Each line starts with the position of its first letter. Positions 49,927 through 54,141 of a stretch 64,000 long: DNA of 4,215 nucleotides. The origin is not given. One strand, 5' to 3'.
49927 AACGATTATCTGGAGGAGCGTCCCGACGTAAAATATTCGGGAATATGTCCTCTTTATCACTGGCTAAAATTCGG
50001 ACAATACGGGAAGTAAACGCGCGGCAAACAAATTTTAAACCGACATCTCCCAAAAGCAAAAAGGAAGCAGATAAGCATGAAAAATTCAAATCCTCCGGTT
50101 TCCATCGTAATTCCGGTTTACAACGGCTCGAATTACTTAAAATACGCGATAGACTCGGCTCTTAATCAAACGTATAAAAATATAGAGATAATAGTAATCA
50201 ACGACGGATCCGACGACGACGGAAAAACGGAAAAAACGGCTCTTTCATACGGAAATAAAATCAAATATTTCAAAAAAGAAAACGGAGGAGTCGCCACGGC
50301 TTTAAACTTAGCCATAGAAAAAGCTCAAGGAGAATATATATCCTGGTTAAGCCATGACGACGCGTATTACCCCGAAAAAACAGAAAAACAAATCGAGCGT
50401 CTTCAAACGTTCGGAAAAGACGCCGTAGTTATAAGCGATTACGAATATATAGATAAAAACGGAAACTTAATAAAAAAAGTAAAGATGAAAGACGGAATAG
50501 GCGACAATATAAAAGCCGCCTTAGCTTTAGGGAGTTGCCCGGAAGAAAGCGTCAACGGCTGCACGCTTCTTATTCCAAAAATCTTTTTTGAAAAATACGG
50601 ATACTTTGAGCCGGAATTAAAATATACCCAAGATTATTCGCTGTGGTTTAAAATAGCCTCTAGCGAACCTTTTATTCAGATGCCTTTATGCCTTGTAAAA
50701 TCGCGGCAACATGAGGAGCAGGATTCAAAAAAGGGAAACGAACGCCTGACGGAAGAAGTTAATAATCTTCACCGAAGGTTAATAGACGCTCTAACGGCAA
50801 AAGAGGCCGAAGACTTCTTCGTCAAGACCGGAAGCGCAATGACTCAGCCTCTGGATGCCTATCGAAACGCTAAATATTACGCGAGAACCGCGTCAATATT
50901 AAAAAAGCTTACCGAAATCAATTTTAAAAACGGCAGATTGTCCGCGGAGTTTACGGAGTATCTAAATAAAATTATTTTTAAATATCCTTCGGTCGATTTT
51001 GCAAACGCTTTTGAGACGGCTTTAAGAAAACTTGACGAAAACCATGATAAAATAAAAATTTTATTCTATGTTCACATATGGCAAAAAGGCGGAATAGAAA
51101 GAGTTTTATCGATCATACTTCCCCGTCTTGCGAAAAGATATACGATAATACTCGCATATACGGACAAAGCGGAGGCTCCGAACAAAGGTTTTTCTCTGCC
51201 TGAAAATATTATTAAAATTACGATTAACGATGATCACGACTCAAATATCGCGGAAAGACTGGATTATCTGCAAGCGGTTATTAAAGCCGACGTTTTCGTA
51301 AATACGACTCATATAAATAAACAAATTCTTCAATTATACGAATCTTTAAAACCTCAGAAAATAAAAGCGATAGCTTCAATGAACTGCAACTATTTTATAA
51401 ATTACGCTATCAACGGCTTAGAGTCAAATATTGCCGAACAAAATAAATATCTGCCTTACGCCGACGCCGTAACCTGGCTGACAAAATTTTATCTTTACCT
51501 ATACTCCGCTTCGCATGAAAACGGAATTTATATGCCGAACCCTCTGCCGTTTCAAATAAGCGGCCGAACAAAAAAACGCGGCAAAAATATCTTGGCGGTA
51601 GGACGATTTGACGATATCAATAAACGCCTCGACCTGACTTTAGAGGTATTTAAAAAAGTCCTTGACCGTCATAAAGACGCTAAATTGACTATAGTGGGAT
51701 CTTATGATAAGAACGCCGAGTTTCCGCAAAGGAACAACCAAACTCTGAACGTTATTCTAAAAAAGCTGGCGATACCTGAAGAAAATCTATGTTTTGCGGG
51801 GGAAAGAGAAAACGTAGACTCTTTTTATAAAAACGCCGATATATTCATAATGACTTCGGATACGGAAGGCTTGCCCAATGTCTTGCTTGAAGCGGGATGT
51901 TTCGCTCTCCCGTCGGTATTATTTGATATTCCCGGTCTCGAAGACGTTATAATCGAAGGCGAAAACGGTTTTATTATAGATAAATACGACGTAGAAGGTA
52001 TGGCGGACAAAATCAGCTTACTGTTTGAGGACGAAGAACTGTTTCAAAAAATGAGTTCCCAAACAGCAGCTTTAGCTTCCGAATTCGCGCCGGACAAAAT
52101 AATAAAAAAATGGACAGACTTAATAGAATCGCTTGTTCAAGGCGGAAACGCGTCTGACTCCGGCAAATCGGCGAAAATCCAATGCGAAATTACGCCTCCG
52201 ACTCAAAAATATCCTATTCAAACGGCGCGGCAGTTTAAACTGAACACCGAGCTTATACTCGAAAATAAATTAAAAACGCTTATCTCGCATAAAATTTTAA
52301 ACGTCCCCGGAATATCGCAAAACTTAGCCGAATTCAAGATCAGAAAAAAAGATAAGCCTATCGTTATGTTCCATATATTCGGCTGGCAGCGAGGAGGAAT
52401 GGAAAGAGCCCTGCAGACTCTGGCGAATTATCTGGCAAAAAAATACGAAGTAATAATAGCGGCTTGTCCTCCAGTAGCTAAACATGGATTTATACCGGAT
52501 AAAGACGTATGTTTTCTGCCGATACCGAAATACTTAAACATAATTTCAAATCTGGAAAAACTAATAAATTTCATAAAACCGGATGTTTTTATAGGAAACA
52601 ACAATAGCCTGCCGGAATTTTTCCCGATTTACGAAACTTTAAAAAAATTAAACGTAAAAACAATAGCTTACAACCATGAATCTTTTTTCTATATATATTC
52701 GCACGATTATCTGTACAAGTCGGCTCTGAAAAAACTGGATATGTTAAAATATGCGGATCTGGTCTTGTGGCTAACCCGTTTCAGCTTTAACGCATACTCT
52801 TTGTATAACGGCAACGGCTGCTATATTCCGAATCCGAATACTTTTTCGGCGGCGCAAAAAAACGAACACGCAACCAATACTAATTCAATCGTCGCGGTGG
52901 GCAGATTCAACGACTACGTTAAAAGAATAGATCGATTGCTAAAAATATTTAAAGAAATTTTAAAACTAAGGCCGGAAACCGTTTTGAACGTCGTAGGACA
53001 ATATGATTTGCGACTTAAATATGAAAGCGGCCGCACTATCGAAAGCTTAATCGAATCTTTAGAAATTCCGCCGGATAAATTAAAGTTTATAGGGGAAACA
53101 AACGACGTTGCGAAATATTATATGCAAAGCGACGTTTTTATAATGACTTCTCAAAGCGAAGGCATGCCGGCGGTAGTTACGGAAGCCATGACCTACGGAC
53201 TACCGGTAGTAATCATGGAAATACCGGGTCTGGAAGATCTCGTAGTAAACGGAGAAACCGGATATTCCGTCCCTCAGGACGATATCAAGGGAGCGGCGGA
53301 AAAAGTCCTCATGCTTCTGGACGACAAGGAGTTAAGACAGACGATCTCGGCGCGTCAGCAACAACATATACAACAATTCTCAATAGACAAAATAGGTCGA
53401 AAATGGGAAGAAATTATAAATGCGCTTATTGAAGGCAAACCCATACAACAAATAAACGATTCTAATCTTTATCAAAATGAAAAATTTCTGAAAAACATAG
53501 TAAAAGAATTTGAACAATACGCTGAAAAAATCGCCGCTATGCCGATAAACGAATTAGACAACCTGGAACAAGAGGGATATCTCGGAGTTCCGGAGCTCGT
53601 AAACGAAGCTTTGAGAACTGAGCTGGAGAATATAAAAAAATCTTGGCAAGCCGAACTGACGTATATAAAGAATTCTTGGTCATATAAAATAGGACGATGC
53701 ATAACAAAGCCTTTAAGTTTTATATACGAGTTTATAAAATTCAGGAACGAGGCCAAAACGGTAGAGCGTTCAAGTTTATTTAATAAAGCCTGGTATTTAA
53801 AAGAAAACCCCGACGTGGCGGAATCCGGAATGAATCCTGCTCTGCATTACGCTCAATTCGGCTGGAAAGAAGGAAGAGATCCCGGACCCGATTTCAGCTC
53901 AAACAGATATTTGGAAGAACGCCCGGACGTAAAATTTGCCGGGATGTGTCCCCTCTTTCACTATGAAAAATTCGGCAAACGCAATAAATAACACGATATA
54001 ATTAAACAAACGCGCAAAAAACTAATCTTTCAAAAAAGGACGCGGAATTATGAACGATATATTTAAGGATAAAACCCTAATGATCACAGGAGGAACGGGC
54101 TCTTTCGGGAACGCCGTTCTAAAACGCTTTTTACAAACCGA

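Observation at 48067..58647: Three unrelated glycan enzymes end in the same ~70-aa tandem-motif C-terminal domain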

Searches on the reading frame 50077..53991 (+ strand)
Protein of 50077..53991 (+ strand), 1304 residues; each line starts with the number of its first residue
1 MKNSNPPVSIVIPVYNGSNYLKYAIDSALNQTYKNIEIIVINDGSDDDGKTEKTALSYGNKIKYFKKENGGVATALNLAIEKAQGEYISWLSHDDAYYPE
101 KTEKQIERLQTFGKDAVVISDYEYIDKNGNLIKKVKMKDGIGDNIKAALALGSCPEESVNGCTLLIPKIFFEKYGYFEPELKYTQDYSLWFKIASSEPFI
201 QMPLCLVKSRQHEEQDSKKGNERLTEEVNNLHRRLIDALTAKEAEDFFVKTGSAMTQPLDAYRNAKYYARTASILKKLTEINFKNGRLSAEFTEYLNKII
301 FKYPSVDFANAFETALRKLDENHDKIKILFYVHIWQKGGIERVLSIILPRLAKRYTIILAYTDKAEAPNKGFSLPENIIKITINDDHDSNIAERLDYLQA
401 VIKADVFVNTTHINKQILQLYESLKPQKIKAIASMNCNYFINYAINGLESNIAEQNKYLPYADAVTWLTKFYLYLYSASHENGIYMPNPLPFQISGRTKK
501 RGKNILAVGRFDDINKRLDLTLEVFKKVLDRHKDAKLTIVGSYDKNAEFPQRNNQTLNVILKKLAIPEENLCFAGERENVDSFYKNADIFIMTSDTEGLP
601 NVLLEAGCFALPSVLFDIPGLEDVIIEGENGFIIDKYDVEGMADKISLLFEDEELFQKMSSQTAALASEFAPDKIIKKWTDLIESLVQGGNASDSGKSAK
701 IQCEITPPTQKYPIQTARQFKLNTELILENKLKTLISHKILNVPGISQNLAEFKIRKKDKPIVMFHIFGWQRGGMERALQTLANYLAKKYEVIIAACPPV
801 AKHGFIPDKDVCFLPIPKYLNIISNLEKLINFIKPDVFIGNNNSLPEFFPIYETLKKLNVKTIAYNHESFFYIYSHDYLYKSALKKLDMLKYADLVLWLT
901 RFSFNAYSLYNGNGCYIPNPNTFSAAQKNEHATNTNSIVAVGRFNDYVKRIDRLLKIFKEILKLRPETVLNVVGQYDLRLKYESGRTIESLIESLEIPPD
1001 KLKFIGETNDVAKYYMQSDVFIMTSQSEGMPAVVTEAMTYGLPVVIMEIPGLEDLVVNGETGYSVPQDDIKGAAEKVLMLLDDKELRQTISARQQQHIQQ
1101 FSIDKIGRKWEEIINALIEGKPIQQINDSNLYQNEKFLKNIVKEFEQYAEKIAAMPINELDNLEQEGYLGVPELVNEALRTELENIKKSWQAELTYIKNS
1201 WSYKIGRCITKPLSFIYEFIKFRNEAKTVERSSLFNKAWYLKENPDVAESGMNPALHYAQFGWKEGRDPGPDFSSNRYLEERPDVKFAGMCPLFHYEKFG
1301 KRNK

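Call 4: search_protein_families(library=pfam, proteins=[window:50077-53991:+], max_evalue=0.1)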
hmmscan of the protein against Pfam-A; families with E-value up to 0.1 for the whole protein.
window:50077-53991:+ (1304 aa): 8 families
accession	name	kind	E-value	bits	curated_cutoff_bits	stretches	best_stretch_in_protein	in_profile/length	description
PF00534.26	Glycos_transf_1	-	3.5e-66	222.4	26.4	2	927-1095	7-170/172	Glycosyl transferases group 1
PF13692.12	Glyco_trans_1_4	-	2.8e-59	199.9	27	2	936-1083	2-142/142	Glycosyl transferases group 1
PF00535.33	Glycos_transf_2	-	7.4e-30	104.5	23.3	1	9-133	1-127/168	Glycosyl transferase family 2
PF20706.3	GT4-conflict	-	8.5e-20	71.5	26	2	927-1056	189-320/385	Family 4 Glycosyltransferase in conflict systems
PF10111.15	Glyco_tranf_2_2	-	2.7e-14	53.8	27.3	1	9-209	1-217/276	Glycosyltransferase like family 2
PF13439.12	Glyco_transf_4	-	5.5e-07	30.2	28.5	1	773-897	2-138/170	Glycosyltransferase Family 4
PF13641.12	Glyco_tranf_2_3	-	1.5e-05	25.5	27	1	6-193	1-194/230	Glycosyltransferase like family 2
PF13524.12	Glyco_trans_1_2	-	7.2e-05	23.2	25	1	1008-1099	37-130/144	Glycosyl transferase-like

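Call 6: search_protein_families(library=ncbifam, proteins=[window:50077-53991:+], max_evalue=1)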
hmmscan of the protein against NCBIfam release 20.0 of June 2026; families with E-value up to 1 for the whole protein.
window:50077-53991:+ (1304 aa): 60 families (the best 25 are shown)
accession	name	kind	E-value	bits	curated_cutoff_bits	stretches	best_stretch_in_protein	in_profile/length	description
TIGR03999.1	thiol_BshA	equivalog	3e-48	164.6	273.7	2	932-1118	195-374/375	N-acetyl-alpha-D-glucosaminyl L-malate synthase BshA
NF050056.1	ProtGlycPglH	equivalog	4.7e-44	150.9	600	2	764-1117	4-353/354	GalNAc-alpha-(1->4)-GalNAc-alpha-(1->3)-diNAcBac-PP-undecaprenol alpha-1,4-N-acetyl-D-galactosaminyltransferase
TIGR03088.1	stp2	hypoth_equivalog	6.8e-40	137.2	409.05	2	926-1115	185-371/374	TIGR03088 family PEP-CTERM/XrtA system glycosyltransferase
NF047880.1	glyco_SdgA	exception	1e-35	123.2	800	2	929-1115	309-488/488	serine-aspartate repeat adhesin O-glycosyltransferase SdgA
NF041876.1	EPS_EpsE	equivalog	1.5e-35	123.2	400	2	930-1100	209-378/389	exopolysaccharide biosynthesis GT4 family glycosyltransferase EpsE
NF038229.1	Glyco4_Geo_Pelo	equivalog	3.1e-31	108.6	400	2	948-1117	173-336/338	GPMC system family 4 glycosyltransferase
NF047881.1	glyco_SdgB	exception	7.1e-28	97.5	800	2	499-683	318-493/496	serine-aspartate repeat adhesin O-glycosyltransferase SdgB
NF047683.1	TeichurnBiosyTuaG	equivalog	8e-28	97.7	400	1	1-193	1-186/252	teichuronic acid biosynthesis protein TuaG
TIGR04157.1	glyco_rSAM_CFB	subfamily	9.8e-27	93.9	400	2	933-1112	225-404/406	TIGR04157 family glycosyltransferase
TIGR03449.1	mycothiol_MshA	equivalog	5.5e-25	88.1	462.5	2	934-1111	219-397/406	D-inositol-3-phosphate glycosyltransferase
NF050063.1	ProtGlycPglJ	equivalog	5.1e-24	85.1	500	2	926-1109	185-358/363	N-acetylgalactosamine-N,N'-diacetylbacillosaminyl-diphospho-undecaprenol 4-alpha-N-acetylgalactosaminyltransferase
NF007396.0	PRK09922.1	equivalog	2.2e-23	82.7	385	2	916-1089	162-332/361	lipopolysaccharide 1,6-galactosyltransferase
NF007482.0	PRK10073.1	equivalog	1.6e-21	76.7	423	1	1-107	1-108/334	glycosyltransferase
NF046085.1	XrtY_assoc_Gly1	equivalog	3.5e-19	68.9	400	2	987-1113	253-380/387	XrtY-associated glycosyltransferase XYAG1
TIGR02918.1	TIGR02918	equivalog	4.7e-19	68.4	574.6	2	904-1116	289-499/500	accessory Sec system glycosyltransferase GtfA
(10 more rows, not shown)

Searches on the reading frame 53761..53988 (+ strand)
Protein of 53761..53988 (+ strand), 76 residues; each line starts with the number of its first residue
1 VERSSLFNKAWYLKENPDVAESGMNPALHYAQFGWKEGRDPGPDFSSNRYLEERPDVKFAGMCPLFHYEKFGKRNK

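Call 27: find_homologous_proteins(query=A3, max_evalue=0.00001)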
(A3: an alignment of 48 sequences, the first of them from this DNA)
Query A3 (48 sequences) (71 aa, profile of the alignment): 349 proteins with E <= 0.00001 among 416 candidates; the best 120 are listed.
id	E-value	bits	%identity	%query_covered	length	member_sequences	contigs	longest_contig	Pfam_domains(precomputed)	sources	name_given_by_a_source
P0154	2.0e-45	170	47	93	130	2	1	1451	-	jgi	jgi:hypothetical protein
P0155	2.2e-45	170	46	94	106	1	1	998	-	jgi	jgi:hypothetical protein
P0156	3.8e-45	169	56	87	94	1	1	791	-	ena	-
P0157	5.8e-45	169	49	83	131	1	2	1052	-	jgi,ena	-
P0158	1.1e-44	168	55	94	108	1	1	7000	-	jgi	jgi:hypothetical protein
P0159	5.4e-44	166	54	94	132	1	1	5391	-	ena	-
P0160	5.5e-43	163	48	97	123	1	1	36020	-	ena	-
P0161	8.2e-43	162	57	97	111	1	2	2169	-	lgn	-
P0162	8.2e-43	162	54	89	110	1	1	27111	-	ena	-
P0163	5.0e-42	159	46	97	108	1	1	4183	-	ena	-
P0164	1.1e-41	158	54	79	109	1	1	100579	-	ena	-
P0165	4.8e-41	156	58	80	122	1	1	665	-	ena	-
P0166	6.4e-41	156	51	96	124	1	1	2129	-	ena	-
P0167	9.2e-41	155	52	94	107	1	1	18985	-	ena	-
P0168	9.6e-41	155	49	94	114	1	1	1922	-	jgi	jgi:hypothetical protein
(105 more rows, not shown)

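Call 35: predict_structure(alignment_id=A4)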
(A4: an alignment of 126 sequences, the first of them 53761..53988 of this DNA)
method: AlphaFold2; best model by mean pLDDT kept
length: 76 residues; sequences in the alignment: 126
mean_pLDDT: 94.6   pTM: 0.84
mean pLDDT of the five models: 94.6, 94.3, 94.1, 93.6, 93.1
residues with pLDDT >= 90: 70; 70-90: 3; 50-70: 2; < 50: 1
segments of 3 or more residues with pLDDT < 50: none
pLDDT, mean of each block of 10 residues (from residue 1): 96 98 98 97 97 96 95 68
secondary structure, 60 per line:
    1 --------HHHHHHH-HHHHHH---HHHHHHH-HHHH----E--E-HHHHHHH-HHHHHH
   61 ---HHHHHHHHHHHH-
elements in order: H9-15 H17-22 H26-32 H34-37 H47-53 H55-60 H64-75

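Call 37: fold_search(model_id=the predicted structure, library=pdb)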
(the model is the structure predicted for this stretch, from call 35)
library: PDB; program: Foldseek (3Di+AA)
matches with E <= 10: 2; with E <= 0.001: 0
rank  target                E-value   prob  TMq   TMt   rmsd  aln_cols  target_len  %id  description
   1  4a0o_L                8.0e+00  0.02  0.22  0.05   4.0        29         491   24  Symmetry-free cryo-EM map of TRiC in the nucleotide-free (apo) state (released 2012-02-15)
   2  1u9p                  8.6e+00  0.02  0.27  0.23  11.3        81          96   15  Permuted single-chain Arc (released 2005-02-15)

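Call 63: search_protein_families(library=pfam, proteins=[window:53761-53988:+, P0154], max_evalue=10)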
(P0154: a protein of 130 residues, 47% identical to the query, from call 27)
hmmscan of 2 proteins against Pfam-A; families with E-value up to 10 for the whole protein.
window:53761-53988:+ (76 aa): 0 families

P0154 (130 aa): 0 families

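Call 67: fold_search(model_id=the predicted structure, library=viral)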
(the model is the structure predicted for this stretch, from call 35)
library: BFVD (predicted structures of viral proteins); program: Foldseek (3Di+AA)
matches with E <= 10: 20; with E <= 0.001: 0
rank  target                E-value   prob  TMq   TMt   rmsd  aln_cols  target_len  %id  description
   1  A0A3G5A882            1.5e-02  0.99  0.49  0.09   9.3        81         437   25  DUF5672 domain-containing protein [Hyperionvirus sp.]
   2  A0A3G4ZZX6            1.6e-02  0.99  0.54  0.42   5.6        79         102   26  Uncharacterized protein [Harvfovirus sp.]
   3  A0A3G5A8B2            3.3e-02  0.96  0.50  0.11  10.7        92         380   22  dTDP-6-deoxy-L-lyxo-4-hexulose reductase [Hyperionvirus sp.]
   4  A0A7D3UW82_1          8.0e-02  0.84  0.43  0.05   9.4        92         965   25  Glycosyltransferase [Fadolivirus FV1/VV64]
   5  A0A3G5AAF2            1.2e-01  0.82  0.49  0.09  10.4        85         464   25  Glycosyltransferase [Hyperionvirus sp.]
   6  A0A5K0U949            1.2e+00  0.10  0.34  0.04   9.4        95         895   17  Uncharacterized protein [Yasminevirus sp. GU-2018]
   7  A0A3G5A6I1            1.6e+00  0.66  0.47  0.09   1.4        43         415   21  Glycosyltransferase [Harvfovirus sp.]
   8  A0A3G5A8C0            1.6e+00  0.60  0.48  0.09   2.6        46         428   22  Glycosyltransferase family 1 protein [Hyperionvirus sp.]
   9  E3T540                3.8e+00  0.10  0.43  0.05   7.4        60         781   22  Glycosyltransferase [Cafeteria roenbergensis virus (strain BV-PW1)]
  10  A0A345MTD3            5.4e+00  0.01  0.20  0.08  12.0        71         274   20  (no name in the UniProt tables at hand)
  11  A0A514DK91            5.8e+00  0.02  0.16  0.21   9.2        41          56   20  Uncharacterized protein [Streptomyces phage Evy]
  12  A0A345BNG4            5.8e+00  0.01  0.24  0.09  11.7        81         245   15  (no name in the UniProt tables at hand)
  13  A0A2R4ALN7            6.2e+00  0.04  0.32  0.41   4.4        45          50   16  D5 protein/DNA-binding protein [Aeromonas phage AhSzq-1]
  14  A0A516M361            6.2e+00  0.01  0.20  0.20  14.6        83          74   18  (no name in the UniProt tables at hand)
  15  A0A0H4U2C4            7.1e+00  0.02  0.21  0.10   9.8        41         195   17  DNA exonuclease [Yersinia phage vB_YenP_ISAO8]
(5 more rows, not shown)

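Call 77: search_solved_structures(query=A3, max_evalue=10)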
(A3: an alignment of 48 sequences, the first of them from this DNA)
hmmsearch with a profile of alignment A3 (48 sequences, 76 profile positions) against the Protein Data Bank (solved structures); distinct sequences matched with E-value up to 10: 0.
